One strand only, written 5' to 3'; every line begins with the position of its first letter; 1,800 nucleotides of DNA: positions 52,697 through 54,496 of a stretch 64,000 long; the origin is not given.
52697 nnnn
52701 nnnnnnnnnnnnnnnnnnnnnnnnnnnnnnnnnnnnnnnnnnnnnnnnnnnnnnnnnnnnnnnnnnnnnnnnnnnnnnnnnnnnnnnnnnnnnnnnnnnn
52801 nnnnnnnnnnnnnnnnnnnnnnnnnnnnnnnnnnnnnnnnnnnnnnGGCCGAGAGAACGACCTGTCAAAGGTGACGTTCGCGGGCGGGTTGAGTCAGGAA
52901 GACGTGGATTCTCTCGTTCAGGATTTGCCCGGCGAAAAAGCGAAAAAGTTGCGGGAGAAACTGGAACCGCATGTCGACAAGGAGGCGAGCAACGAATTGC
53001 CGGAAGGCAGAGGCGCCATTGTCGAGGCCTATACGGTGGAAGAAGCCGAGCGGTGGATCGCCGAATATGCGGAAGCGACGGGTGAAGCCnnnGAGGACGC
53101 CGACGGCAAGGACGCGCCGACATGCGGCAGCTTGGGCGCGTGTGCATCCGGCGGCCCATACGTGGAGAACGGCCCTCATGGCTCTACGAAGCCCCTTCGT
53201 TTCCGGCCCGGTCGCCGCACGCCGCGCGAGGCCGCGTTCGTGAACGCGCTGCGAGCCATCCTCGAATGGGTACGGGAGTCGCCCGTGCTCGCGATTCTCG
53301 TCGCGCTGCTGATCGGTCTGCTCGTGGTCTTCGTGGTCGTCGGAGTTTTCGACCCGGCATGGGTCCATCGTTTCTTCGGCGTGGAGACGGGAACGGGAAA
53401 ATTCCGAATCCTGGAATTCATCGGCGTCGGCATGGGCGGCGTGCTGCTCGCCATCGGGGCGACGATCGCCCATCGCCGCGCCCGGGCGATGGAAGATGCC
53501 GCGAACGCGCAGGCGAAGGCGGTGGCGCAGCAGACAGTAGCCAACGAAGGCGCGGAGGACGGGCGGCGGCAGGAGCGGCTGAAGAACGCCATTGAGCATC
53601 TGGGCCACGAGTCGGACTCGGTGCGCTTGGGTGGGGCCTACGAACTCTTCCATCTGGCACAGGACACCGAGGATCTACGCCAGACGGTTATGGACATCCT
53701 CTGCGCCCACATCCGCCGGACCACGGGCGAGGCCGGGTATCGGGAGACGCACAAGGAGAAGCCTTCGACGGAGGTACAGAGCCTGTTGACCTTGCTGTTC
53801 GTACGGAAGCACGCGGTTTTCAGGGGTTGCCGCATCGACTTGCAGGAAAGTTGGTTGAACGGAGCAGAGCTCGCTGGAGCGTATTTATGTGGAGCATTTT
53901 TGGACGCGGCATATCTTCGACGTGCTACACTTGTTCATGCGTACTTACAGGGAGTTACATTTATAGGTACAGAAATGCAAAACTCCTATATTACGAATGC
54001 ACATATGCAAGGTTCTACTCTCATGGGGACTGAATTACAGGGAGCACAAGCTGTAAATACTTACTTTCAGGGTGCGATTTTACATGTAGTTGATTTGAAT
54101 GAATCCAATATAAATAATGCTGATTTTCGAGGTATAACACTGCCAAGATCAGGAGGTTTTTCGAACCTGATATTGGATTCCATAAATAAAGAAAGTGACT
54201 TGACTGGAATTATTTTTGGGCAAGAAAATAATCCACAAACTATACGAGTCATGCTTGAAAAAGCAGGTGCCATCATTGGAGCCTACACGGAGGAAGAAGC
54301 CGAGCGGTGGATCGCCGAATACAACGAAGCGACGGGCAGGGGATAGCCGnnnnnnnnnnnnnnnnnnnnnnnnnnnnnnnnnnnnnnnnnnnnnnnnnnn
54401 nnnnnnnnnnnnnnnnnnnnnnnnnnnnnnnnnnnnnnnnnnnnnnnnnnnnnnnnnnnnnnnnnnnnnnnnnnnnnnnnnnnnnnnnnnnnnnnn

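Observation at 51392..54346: Tandem membrane-anchored pentapeptide-repeat proteins apparently operonic with a type III R-M system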

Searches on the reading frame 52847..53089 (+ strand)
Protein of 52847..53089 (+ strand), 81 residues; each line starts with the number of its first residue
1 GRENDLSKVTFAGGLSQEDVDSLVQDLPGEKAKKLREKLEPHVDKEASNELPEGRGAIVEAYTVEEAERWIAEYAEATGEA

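Call 56: search_protein_families(library=pfam, proteins=[window:52847-53089:+], max_evalue=5)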
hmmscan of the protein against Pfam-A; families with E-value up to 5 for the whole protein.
seq(81 aa): 2 families
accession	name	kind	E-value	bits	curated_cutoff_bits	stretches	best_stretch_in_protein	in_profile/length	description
PF03448.22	MgtE_N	-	0.044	14.8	25.9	1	18-73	4-60/102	MgtE intracellular N domain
PF05957.18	DUF883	-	0.046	14.1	25.4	1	20-42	14-39/53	DUF883 N-terminal domain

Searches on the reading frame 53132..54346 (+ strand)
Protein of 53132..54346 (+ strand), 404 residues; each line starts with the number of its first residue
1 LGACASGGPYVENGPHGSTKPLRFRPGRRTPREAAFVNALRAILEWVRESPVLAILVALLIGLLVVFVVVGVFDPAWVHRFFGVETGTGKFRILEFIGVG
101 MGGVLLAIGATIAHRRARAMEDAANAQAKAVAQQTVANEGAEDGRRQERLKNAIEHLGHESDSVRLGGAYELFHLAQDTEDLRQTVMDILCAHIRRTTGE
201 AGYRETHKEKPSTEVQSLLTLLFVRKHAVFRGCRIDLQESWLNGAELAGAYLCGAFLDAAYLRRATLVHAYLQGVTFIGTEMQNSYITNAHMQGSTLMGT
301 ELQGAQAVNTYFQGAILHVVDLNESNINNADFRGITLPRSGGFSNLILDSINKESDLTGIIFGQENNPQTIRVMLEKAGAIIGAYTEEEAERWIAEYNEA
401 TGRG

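Call 3: search_protein_families(library=pfam, proteins=[window:53132-54346:+], max_evalue=0.01)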
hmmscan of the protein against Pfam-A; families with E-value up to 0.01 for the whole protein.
window:53132-54346:+ (404 aa): 4 families
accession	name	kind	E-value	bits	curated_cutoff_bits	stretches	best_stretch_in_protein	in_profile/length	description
PF00805.28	Pentapeptide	-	8.2e-17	60.9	20.2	3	301-337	2-38/40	Pentapeptide repeats (8 copies)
PF13599.13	Pentapeptide_4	-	1.7e-06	28.4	38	1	243-306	14-77/78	Pentapeptide repeat region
PF13576.12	Pentapeptide_3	-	8.1e-05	23.2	27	0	270-305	9-47/48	Pentapeptide repeats (9 copies)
PF11139.14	SfLAP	-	0.0084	16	35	0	57-132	41-91/213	Sap, sulfolipid-1-addressing protein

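Call 8: search_protein_families(library=padloc, proteins=[window:53132-54346:+], max_evalue=0.01)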
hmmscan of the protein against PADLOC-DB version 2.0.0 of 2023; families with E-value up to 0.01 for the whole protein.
window:53132-54346:+ (404 aa): 0 families

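Call 9: search_protein_families(library=ncbifam, proteins=[window:53132-54346:+], max_evalue=0.01)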
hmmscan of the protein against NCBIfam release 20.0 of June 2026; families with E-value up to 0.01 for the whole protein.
window:53132-54346:+ (404 aa): 10 families
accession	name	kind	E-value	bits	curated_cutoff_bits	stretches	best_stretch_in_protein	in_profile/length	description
NF052603.1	penta_Alr5209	equivalog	4.3e-15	55.8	125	2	234-313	12-91/113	Alr5209 family pentapeptide repeat protein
NF047416.1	penta_HetL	equivalog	6e-11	42.2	260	1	234-333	47-146/218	heterocyst differentiation pentapeptide repeat protein HetL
NF011743.0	PRK15196.1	equivalog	1.2e-08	34.2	354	1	236-336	203-308/350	type III secretion system effector PipB2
NF011744.0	PRK15197.1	equivalog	3.9e-07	29.5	274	1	235-308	179-252/291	SPI-2 type III secretion system effector PipB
NF033375.2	penta_rpt_QnrE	exception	0.00016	21.7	480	1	238-337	92-191/214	QnrE family quinolone resistance pentapeptide repeat protein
NF033086.2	penta_rpt_Qnr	equivalog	0.00048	19.9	240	1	235-337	81-188/211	Qnr family pentapeptide repeat protein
NF000349.1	mfpA_AE000516.2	equivalog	0.00065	19.6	360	0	235-280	117-162/183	pentapeptide repeat protein MfpA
NF000420.1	penta_rpt_QnrB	exception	0.0014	18.7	460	1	233-337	89-191/214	QnrB family quinolone resistance pentapeptide repeat protein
NF000071.4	penta_rpt_QnrA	exception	0.0017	18.2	450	1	253-337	110-194/218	QnrA family quinolone resistance pentapeptide repeat protein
NF038182.1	penta_rpt_SmQnr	exception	0.0017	18.2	460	1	250-337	110-197/215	SmQnr family pentapeptide repeat protein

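Call 41: predict_structure(alignment_id=A4)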
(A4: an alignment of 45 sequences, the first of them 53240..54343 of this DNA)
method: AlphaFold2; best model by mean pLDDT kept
length: 368 residues; sequences in the alignment: 45
mean_pLDDT: 83.1   pTM: 0.57
mean pLDDT of the five models: 83.1, 82.4, 80.8, 80.6, 80.1
residues with pLDDT >= 90: 140; 70-90: 170; 50-70: 53; < 50: 5
segments of 3 or more residues with pLDDT < 50: none
pLDDT, mean of each block of 10 residues (from residue 1): 63 75 86 79 71 73 83 74 66 59 68 90 90 93 92 96 95 96 94 93 97 97 97 96 95 94 90 87 81 78 61 78 72 82 79 86 67
secondary structure, 60 per line:
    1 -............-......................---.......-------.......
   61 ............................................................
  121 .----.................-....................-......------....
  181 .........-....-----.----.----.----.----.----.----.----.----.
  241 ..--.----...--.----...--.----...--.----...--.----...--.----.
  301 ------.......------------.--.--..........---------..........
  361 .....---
elements in order: H2-13 H15-36 H40-46 H54-121 H126-142 H144-163 H165-170 H177-189 H191-194 E240-242 E250-252 E260-262 E270-272 E280-282 E290-292 H307-313 H332-341 H351-365

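Call 44: fold_search(model_id=the predicted structure, library=pdb)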
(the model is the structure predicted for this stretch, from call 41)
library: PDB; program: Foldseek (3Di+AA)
matches with E <= 10: 391; with E <= 0.001: 54
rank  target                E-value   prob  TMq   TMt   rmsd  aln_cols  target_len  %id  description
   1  2j8k                  1.5e-07  1.00  0.12  0.21  12.5       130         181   25  Structure of the fusion of NP275 and NP276, pentapeptide repeat proteins from Nostoc punctiforme (released 2006-12-07)
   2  5dqa_A                4.6e-07  1.00  0.23  0.37   6.1       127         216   25  t3284 loop variant of beta1 (released 2016-08-31)
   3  2o6w                  4.9e-07  1.00  0.19  0.45   8.1       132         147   22  Crystal Structure of a Pentapeptide Repeat Protein (Rfr23) from the cyanobacterium Cyanothece 51142 (released 2007-12-18)
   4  2g0y                  5.7e-07  1.00  0.27  0.73   8.3       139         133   21  Crystal Structure of a Lumenal Pentapeptide Repeat Protein from Cyanothece sp 51142 at 2.3 Angstrom Resolution. Tetragon (released 2006-11-07)
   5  5di5                  7.1e-07  1.00  0.27  0.52   4.4       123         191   27  beta1 t801 loop variant in P3221 (released 2016-08-31)
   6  5dns_A                7.5e-07  1.00  0.17  0.26   8.8       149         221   21  t1428 loop variant in P3221 (released 2016-09-28)
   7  5dqa_C                1.1e-06  1.00  0.18  0.30   9.8       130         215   24  t3284 loop variant of beta1 (released 2016-08-31)
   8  2f3l                  1.2e-06  1.00  0.20  0.50   8.7       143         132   20  Crystal Structure of a Lumenal Rfr-domain protein (Contig83.1_1_243_746) from Cyanothece sp. 51142 at 2.1 Angstrom resol (released 2006-11-07)
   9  4ycq                  1.3e-06  1.00  0.19  0.39  11.3       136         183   25  Beta1 synthetic solenoid protein (released 2016-03-09)
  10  5dn0                  1.4e-06  1.00  0.12  0.18  10.9       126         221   24  t1555 loop variant (released 2016-08-31)
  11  3du1                  1.6e-06  1.00  0.14  0.19  10.0       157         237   20  The 2.0 Angstrom Resolution Crystal Structure of HetL, a Pentapeptide Repeat Protein involved in Heterocyst Differentiat (released 2008-11-11)
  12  4yei_A                4.4e-06  1.00  0.19  0.31   8.6       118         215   24  Beta1mut synthetic solenoid protein (released 2016-03-09)
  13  4yc5                  4.4e-06  1.00  0.17  0.28   9.1       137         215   26  Beta1 synthetic solenoid protein (released 2016-03-09)
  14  5dra                  4.6e-06  1.00  0.15  0.28  11.2       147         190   18  t3284 loop variant of beta1 (released 2016-08-31)
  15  2bm5_A                7.1e-06  1.00  0.16  0.28   9.6       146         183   19  The Structure of MfpA (Rv3361c, P21 Crystal form). The Pentapeptide Repeat Protein from Mycobacterium tuberculosis Fol (released 2005-06-07)
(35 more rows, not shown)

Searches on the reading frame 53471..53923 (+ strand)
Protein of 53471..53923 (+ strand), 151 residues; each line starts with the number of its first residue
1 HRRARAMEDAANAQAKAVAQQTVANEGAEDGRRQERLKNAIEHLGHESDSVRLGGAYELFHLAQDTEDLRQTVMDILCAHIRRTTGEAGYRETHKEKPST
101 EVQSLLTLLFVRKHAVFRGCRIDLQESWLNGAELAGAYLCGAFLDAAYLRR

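Call 65: predict_structure(alignment_id=A6)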
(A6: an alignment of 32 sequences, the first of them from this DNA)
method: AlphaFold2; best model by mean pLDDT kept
length: 151 residues; sequences in the alignment: 32
mean_pLDDT: 74.4   pTM: 0.67
mean pLDDT of the five models: 74.4, 73.7, 73.2, 73.2, 72.1
residues with pLDDT >= 90: 21; 70-90: 78; 50-70: 32; < 50: 20
segments of 3 or more residues with pLDDT < 50: 135-151
pLDDT, mean of each block of 10 residues (from residue 1): 61 59 56 85 91 91 89 89 88 86 83 72 78 47 44 37
secondary structure, 60 per line:
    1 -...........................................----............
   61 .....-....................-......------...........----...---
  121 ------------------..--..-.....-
elements in order: H2-44 H49-65 H67-86 H88-93 H100-110 H146-150

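Call 67: fold_search(model_id=the predicted structure, library=pdb)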
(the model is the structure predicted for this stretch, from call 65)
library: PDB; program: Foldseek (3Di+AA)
matches with E <= 10: 499; with E <= 0.001: 0
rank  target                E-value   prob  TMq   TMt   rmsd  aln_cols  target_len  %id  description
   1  6qh6_A                6.1e-01  0.75  0.36  0.11   6.7        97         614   16  AP2 clathrin adaptor core with two cargo peptides in open+ conformation (released 2019-09-04)
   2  4jw2_B                6.8e-01  0.35  0.24  0.20   8.6        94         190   20  Selection of specific protein binders for pre-defined targets from an optimized library of artificial helicoidal repea (released 2013-09-25)
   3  4imi_A                7.2e-01  0.54  0.28  0.13  12.6        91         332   12  Novel Modifications on C-terminal Domain of RNA Polymerase II can Fine- tune the Phosphatase Activity of Ssu72. (released 2013-08-07)
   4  3ltj                  7.2e-01  0.33  0.23  0.19  10.4        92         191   20  Structure of a new family of artificial alpha helicoidal repeat proteins (alpha-Rep) based on thermostable HEAT-like rep (released 2010-10-13)
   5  4nee_B                7.6e-01  0.60  0.41  0.19   8.1       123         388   15  crystal structure of AP-2 alpha/simga2 complex bound to HIV-1 Nef (released 2014-01-29)
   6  5h78_A                8.0e-01  0.35  0.24  0.19  12.7       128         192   12  Crystal structure of the PKA-DHR14 fusion protein (released 2017-06-28)
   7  6tbl_A                8.9e-01  0.82  0.36  0.44   3.6        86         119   14  Crystal structure of MMS19(CTD)-CIAO1-CIAO2B CIA targeting complex (released 2020-07-29)
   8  4imj_A                8.9e-01  0.47  0.27  0.13  13.0        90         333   12  Novel Modifications on C-terminal Domain of RNA Polymerase II can Fine-tune the Phosphatase Activity of Ssu72 (released 2013-08-07)
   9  7rwc_A                9.9e-01  0.54  0.38  0.11   7.3       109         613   16  AP2 bound to the APA domain of SGIP and heparin; partial signal subtraction and symmetry expansion (released 2022-03-30)
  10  6sa7_A                1.0e+00  0.87  0.41  0.14   3.9        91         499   15  DARPin-Armadillo fusion C8long83 (released 2019-11-20)
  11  5n3u_A                1.0e+00  0.25  0.24  0.16  10.0       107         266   19  The structure of the complex of CpcE and CpcF of phycocyanin lyase from Nostoc sp. PCC7120 (released 2017-12-06)
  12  2qk2                  1.1e+00  0.66  0.33  0.22   3.4        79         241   18  Structural Basis of Microtubule Plus End Tracking by XMAP215, CLIP-170 and EB1 (released 2007-10-02)
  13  5dcq_C                1.1e+00  0.25  0.23  0.22  10.3        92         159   15  Crystal structure of bacterial adhesin, FNE from Streptococcus equi spp. equi. (released 2016-06-29)
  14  3gs3                  1.2e+00  0.89  0.36  0.22   3.2        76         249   10  Structure of the N-terminal HEAT Domain of Symplekin from D. melanogaster (released 2009-07-14)
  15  4mfv_A                1.2e+00  0.54  0.35  0.13   4.5        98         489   16  Crystal structure of human CTNNBL1(residues 33~563) (released 2014-03-12)
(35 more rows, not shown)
